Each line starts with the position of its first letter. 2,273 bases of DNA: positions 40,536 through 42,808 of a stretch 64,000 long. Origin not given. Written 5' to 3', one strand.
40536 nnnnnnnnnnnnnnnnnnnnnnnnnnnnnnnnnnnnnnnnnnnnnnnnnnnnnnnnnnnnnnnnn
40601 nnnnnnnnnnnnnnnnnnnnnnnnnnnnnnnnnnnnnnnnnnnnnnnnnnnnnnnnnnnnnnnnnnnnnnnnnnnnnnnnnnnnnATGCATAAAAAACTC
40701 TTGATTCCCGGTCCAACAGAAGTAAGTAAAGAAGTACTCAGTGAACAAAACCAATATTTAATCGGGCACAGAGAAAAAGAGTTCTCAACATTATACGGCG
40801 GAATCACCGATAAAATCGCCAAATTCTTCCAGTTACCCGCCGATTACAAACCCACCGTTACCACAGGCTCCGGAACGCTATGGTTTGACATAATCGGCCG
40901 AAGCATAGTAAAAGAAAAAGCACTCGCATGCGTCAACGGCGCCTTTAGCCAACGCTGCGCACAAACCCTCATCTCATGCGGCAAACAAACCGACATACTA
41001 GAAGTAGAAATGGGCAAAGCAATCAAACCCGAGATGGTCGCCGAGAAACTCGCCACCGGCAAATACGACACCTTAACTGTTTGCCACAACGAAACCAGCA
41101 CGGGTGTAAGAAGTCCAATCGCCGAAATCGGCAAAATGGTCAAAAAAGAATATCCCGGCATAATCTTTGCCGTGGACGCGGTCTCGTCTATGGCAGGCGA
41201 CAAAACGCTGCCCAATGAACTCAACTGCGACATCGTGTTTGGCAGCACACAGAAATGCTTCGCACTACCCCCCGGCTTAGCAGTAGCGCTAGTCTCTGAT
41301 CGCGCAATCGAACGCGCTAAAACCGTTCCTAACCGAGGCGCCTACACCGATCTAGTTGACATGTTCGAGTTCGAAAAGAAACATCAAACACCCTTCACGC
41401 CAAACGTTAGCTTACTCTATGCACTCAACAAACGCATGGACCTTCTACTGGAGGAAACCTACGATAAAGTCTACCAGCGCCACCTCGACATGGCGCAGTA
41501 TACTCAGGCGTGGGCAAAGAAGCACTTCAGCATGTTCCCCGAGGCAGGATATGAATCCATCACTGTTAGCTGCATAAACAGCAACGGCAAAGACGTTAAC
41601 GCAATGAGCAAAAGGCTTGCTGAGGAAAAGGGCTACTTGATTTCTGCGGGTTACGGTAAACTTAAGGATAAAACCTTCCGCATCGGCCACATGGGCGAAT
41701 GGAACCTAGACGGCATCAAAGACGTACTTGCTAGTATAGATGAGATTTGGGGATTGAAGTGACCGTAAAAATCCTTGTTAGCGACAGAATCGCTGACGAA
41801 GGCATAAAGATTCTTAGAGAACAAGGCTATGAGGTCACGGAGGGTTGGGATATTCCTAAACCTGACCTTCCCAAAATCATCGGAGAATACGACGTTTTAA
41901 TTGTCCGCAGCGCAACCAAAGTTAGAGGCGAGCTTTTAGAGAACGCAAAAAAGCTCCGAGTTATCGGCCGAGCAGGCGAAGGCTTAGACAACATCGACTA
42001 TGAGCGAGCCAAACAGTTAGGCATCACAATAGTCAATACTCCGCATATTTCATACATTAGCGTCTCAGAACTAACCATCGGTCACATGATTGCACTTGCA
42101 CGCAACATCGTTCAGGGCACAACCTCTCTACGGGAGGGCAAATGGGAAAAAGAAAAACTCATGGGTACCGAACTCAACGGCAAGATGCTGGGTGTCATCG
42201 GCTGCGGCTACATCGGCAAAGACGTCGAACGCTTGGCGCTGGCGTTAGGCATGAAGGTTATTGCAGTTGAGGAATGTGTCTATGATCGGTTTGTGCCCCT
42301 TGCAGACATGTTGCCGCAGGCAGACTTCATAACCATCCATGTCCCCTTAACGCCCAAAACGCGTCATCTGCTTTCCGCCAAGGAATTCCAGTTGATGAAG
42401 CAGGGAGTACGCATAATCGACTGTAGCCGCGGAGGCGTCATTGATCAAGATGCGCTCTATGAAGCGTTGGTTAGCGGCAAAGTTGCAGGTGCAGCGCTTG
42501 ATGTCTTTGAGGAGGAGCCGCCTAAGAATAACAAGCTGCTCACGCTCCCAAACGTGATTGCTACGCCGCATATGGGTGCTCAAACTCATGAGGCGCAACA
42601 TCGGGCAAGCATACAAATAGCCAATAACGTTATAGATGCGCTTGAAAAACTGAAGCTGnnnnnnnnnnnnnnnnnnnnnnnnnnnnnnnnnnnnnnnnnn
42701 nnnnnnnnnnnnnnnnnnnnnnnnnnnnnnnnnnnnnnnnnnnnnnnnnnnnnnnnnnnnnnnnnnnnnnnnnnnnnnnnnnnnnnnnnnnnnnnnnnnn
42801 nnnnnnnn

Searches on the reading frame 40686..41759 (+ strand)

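Call 48: search_protein_families(library=pfam, proteins=[window:40686-41759:+], max_evalue=0.00001)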
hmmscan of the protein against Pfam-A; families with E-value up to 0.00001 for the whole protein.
window:40686-41759:+ (358 aa): 1 family
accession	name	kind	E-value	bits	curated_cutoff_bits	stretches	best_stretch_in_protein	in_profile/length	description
PF00266.25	Aminotran_5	-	4.3e-24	85.6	21.5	1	14-322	12-338/371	Aminotransferase class-V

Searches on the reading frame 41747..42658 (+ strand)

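Call 48: search_protein_families(library=pfam, proteins=[window:41747-42658:+], max_evalue=0.00001)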
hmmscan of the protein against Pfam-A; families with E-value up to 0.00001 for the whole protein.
window:41747-42658:+ (304 aa): 2 families
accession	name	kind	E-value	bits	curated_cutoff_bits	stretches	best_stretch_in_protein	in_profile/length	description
PF02826.25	2-Hacid_dh_C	-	8.3e-59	198.4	25.1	1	111-277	1-178/178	D-isomer specific 2-hydroxyacid dehydrogenase, NAD binding domain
PF00389.36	2-Hacid_dh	-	3.2e-29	101.8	24.6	1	9-301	1-126/134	D-isomer specific 2-hydroxyacid dehydrogenase, catalytic domain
